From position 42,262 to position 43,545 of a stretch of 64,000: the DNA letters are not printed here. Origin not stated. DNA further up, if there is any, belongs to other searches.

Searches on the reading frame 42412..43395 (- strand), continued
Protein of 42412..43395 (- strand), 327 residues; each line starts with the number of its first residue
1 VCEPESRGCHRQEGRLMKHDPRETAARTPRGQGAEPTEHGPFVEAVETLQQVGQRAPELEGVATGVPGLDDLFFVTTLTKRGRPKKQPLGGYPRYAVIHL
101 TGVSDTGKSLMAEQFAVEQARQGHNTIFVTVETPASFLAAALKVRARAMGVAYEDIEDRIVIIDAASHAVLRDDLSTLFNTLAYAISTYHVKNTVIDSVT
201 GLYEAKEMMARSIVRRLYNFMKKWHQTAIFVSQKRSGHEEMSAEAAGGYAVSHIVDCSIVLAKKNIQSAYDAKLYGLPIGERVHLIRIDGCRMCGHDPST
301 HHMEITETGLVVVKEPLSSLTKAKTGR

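Call 67: search_protein_families(library=ncbifam, proteins=[L098:6733-7356:+, L099:5915-6532:+, L097:6000-6398:+, L009:2443-5307:+, L009:5380-5895:+, L094:2945-4855:+, L098:7779-9794:-], max_evalue=0.00001)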
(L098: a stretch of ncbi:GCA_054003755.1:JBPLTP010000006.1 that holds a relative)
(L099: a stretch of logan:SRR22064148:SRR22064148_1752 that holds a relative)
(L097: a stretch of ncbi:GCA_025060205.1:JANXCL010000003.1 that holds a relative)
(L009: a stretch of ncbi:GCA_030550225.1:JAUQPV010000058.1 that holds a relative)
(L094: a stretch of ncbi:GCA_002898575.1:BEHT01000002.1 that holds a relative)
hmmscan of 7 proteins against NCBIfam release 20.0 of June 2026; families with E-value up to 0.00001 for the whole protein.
L098:6733-7356:+ (207 aa): 1 family
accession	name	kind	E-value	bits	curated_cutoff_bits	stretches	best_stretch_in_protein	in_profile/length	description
TIGR03879.1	near_KaiC_dom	domain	2.4e-34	117.7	65.1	1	27-123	1-91/91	probable regulatory domain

L099:5915-6532:+ (205 aa): 1 family
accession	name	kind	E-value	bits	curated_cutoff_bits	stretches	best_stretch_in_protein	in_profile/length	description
TIGR03879.1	near_KaiC_dom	domain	1.4e-29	102.4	65.1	1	25-118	1-88/91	probable regulatory domain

L097:6000-6398:+ (132 aa): 1 family
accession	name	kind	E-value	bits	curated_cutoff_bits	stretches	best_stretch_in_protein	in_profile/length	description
TIGR03879.1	near_KaiC_dom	domain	9.1e-28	96.6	65.1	1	26-123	2-89/91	probable regulatory domain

L009:2443-5307:+ (954 aa): 154 families (the best 25 are shown)
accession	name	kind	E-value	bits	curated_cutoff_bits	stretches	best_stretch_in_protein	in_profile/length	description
NF001503.0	PRK00349.1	equivalog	3.5e-267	889.2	1147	1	30-953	6-941/943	excinuclease ABC subunit UvrA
TIGR00630.1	uvra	equivalog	1.3e-261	870.8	729.8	1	30-930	2-918/924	excinuclease ABC subunit UvrA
NF001885.0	PRK00635.1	equivalog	2.4e-173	578.6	3054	1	29-945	5-914/1809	excinuclease ABC subunit A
NF040873.1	AztA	equivalog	4.5e-36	124.2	220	2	471-563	102-191/191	zinc ABC transporter ATP-binding protein AztA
TIGR02857.1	CydD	equivalog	3.2e-35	122.1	435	2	820-915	442-529/529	thiol reductant ABC exporter subunit CydD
TIGR03608.1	L_ocin_972_ABC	subfamily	3.2e-34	118.2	254.85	2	464-563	110-206/206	putative bacteriocin export ABC transporter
TIGR04521.1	ECF_ATPase_2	equivalog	2.1e-30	105.8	330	2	469-566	124-221/279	energy-coupling factor transporter ATPase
NF010068.0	PRK13548.1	equivalog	2.8e-30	105.3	261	2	475-581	124-228/261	heme ABC transporter ATP-binding protein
TIGR02673.1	FtsE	equivalog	5e-29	101.5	264.85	2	472-557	121-203/214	cell division ATP-binding protein FtsE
TIGR03873.1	F420-0_ABC_ATP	hypoth_equivalog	1.1e-26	93.6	372.4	2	474-588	123-229/256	putative F420-0 ABC transporter ATP-binding protein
NF007826.0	PRK10535.1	equivalog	1.7e-25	89.4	966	2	466-566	122-219/648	macrolide ABC transporter ATP-binding protein/permease MacB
TIGR04520.1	ECF_ATPase_1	equivalog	3.9e-25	88.8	315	1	472-566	120-212/269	energy-coupling factor transporter ATPase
TIGR02982.1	heterocyst_DevA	subfamily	5.7e-25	88.2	295.8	1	464-566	117-217/220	ABC exporter ATP-binding subunit, DevA family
TIGR00972.1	3a0107s01c2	equivalog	3.7e-24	85.4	343.2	1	483-552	138-204/248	phosphate ABC transporter ATP-binding protein PstB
TIGR01166.1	cbiO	subfamily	4.1e-24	85.1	211.8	1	473-553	112-189/190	cobalt ABC transporter, ATP-binding protein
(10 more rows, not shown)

L009:5380-5895:+ (171 aa): 0 families

L094:2945-4855:+ (636 aa): 16 families
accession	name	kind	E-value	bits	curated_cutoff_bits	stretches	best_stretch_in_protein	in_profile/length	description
NF001824.0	PRK00558.1-5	equivalog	4.4e-167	557.3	451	1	15-630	13-646/652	excinuclease ABC subunit UvrC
TIGR00194.1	uvrC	equivalog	7.1e-166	553.2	285.45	1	10-609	2-574/574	excinuclease ABC subunit UvrC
NF011263.0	PRK14669.1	equivalog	2.4e-143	479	1108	1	9-625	3-599/624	excinuclease ABC subunit C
NF011260.0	PRK14666.1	equivalog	1.2e-116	391.1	649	2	13-338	6-319/698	excinuclease ABC subunit C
NF011262.0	PRK14668.1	equivalog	3.5e-116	388.9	544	1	9-624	6-573/577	excinuclease ABC subunit C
NF011261.0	PRK14667.1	equivalog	4.1e-113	378.8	818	1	11-629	8-566/567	excinuclease ABC subunit C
NF011266.0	PRK14672.1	equivalog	5.3e-110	368.8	1504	2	13-357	15-336/691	excinuclease ABC subunit C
NF011264.0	PRK14670.1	equivalog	8.4e-89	298.4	1021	1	7-630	6-591/602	excinuclease ABC subunit C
NF005906.0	PRK07883.1-4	equivalog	2e-63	214.6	495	1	13-363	209-543/563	DEDD exonuclease domain-containing protein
NF005907.0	PRK07883.1-5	equivalog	6.1e-51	173.5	454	1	9-348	223-541/584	DEDD exonuclease domain-containing protein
NF005905.0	PRK07883.1-3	equivalog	1e-44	153.2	508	1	15-351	222-536/581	DEDD exonuclease domain-containing protein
NF005903.0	PRK07883.1-1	equivalog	6.4e-36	124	1038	1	15-293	244-505/642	DEDD exonuclease domain-containing protein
NF005904.0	PRK07883.1-2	equivalog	3.2e-29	101.7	969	1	15-294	228-494/584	DEDD exonuclease domain-containing protein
NF007833.0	PRK10545.1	equivalog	3.9e-18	65.6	367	1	7-205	22-204/289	excinuclease Cho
NF010337.0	PRK13766.1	equivalog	5.3e-07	28.1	610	1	565-629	709-776/781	Hef nuclease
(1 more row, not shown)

L098:7779-9794:- (671 aa): 35 families (the best 25 are shown)
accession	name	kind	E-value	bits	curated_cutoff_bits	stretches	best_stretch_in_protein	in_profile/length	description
TIGR00631.1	uvrb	equivalog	0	1032.7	750.1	1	2-663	2-658/658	excinuclease ABC subunit UvrB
NF003673.1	PRK05298.1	equivalog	0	1026.7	743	1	2-664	2-652/653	excinuclease ABC subunit UvrB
TIGR00580.2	mfd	equivalog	2.9e-20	72.3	800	1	173-276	1-99/907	transcription-repair coupling factor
NF053631.1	RNA_helic_CshA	equivalog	1.5e-14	53.7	646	1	426-615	221-405/434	degradosome RNA helicase CshA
TIGR00643.1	recG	equivalog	6.6e-12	44.9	659.4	1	385-556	388-568/629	ATP-dependent DNA helicase RecG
NF007966.0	PRK10689.1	equivalog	9.2e-12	43.5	1329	1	28-266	14-237/1148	transcription-repair coupling factor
NF053636.1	DDHlcsCsdAPsy1082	equivalog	1.2e-11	43.8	890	1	444-588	244-381/512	DEAD/DEAH box helicase CsdA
NF010337.0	PRK13766.1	equivalog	1.3e-11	43.4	610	1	424-615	348-531/781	Hef nuclease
NF053632.1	heli_RadD_YejH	equivalog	2.4e-09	36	720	0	427-546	234-346/573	DNA repair helicase RadD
TIGR01389.1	recQ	equivalog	2.8e-09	36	640.2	1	421-574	204-352/591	DNA helicase RecQ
NF004070.0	PRK05580.2-2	equivalog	3.1e-09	35.6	921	1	478-578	520-628/729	primosomal protein N'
NF008165.0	PRK10917.1-3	equivalog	5.4e-09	35.1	711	0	452-560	491-599/692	ATP-dependent DNA helicase RecG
NF004066.1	PRK05580.1-3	equivalog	6.1e-09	34.7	813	1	484-549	581-654/788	primosomal protein N'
TIGR00614.1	recQ_fam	subfamily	7.8e-09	34.8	219.8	1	426-572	209-352/470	RecQ family ATP-dependent DNA helicase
NF004068.0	PRK05580.1-5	equivalog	1e-08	33.8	1249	0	449-550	553-662/795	primosomal protein N'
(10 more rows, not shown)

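Call 89: predict_structure(alignment_id=A3)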
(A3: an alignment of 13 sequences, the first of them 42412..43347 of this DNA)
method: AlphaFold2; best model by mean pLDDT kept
length: 311 residues; sequences in the alignment: 13
mean_pLDDT: 84.3   pTM: 0.82
mean pLDDT of the five models: 84.3, 82.9, 81.8, 79.4, 77.4
residues with pLDDT >= 90: 183; 70-90: 75; 50-70: 19; < 50: 34
segments of 3 or more residues with pLDDT < 50: 1-20, 220-229
pLDDT, mean of each block of 10 residues (from residue 1): 37 36 67 84 92 95 89 95 88 96 98 95 97 96 97 91 97 97 78 79 95 81 44 70 91 89 92 91 94 94 70 41
secondary structure, 60 per line:
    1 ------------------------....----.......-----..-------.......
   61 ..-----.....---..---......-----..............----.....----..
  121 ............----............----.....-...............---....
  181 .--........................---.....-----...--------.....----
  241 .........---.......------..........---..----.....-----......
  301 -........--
elements in order: H25-28 H33-39 E57-62 E68-72 E81-86 H92-105 E110-114 H119-132 H137-143 E144-148 H153-157 H159-173 E177-181 H184-207 E211-215 H232-236 E241-249 H253-259 E266-275 E285-289 E295-300 H302-309

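Call 91: fold_search(model_id=the predicted structure, library=pdb)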
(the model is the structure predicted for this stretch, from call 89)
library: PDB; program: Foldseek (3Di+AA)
matches with E <= 10: 1907; with E <= 0.001: 1016
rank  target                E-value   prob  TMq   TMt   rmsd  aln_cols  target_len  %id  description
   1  2dr3_B                2.7e-17  1.00  0.64  0.82   2.5       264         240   26  Crystal Structure of RecA superfamily ATPase PH0284 from Pyrococcus horikoshii OT3 (released 2006-12-06)
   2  2dr3_F                1.0e-16  1.00  0.63  0.82   2.4       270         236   25  Crystal Structure of RecA superfamily ATPase PH0284 from Pyrococcus horikoshii OT3 (released 2006-12-06)
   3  2dr3_A                1.4e-16  1.00  0.63  0.83   2.4       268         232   25  Crystal Structure of RecA superfamily ATPase PH0284 from Pyrococcus horikoshii OT3 (released 2006-12-06)
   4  4tlc_D                3.0e-16  1.00  0.63  0.86   2.7       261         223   21  Crystal structure of N-terminal C1 domain of KaiC (released 2015-07-01)
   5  8zn6_H                3.1e-16  1.00  0.61  0.41   3.3       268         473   21  Crystal Structure of Designed Clock Protein KaiC (released 2025-04-16)
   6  8zn6_G                5.8e-16  1.00  0.63  0.43   3.6       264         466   22  Crystal Structure of Designed Clock Protein KaiC (released 2025-04-16)
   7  4tlb_E                7.8e-16  1.00  0.64  0.87   2.7       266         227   21  Crystal structure of N-terminal C1 domain of KaiC (released 2015-07-01)
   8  4dug_C                8.3e-16  1.00  0.62  0.40   3.6       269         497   21  Crystal Structure of Circadian Clock Protein KaiC E318A Mutant (released 2012-03-14)
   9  5yz8_E                8.8e-16  1.00  0.62  0.87   2.9       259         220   22  Crystal Structure of N-terminal C1 domain of KaiC (released 2019-01-30)
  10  3k0c_D                9.3e-16  1.00  0.62  0.41   3.8       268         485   20  Crystal structure of the phosphorylation-site double mutant S431A/T432E of the KaiC circadian clock protein (released 2010-03-31)
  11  7dxq_B                1.1e-15  1.00  0.63  0.43   3.1       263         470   22  Crystal Structure of Cyanobacterial Circadian Clock Protein KaiC (released 2022-04-27)
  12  8db3_C                1.1e-15  1.00  0.60  0.43   4.2       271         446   22  Crystal structure of KaiC with truncated C-terminal coiled-coil domain (released 2023-03-22)
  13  8zn6_C                1.1e-15  1.00  0.63  0.43   3.0       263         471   22  Crystal Structure of Designed Clock Protein KaiC (released 2025-04-16)
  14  4tlb_D                1.3e-15  1.00  0.63  0.84   2.9       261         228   21  Crystal structure of N-terminal C1 domain of KaiC (released 2015-07-01)
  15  7dy1_F                1.3e-15  1.00  0.62  0.43   2.9       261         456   23  Crystal Structure of Cyanobacterial Circadian Clock Protein KaiC (released 2022-05-18)
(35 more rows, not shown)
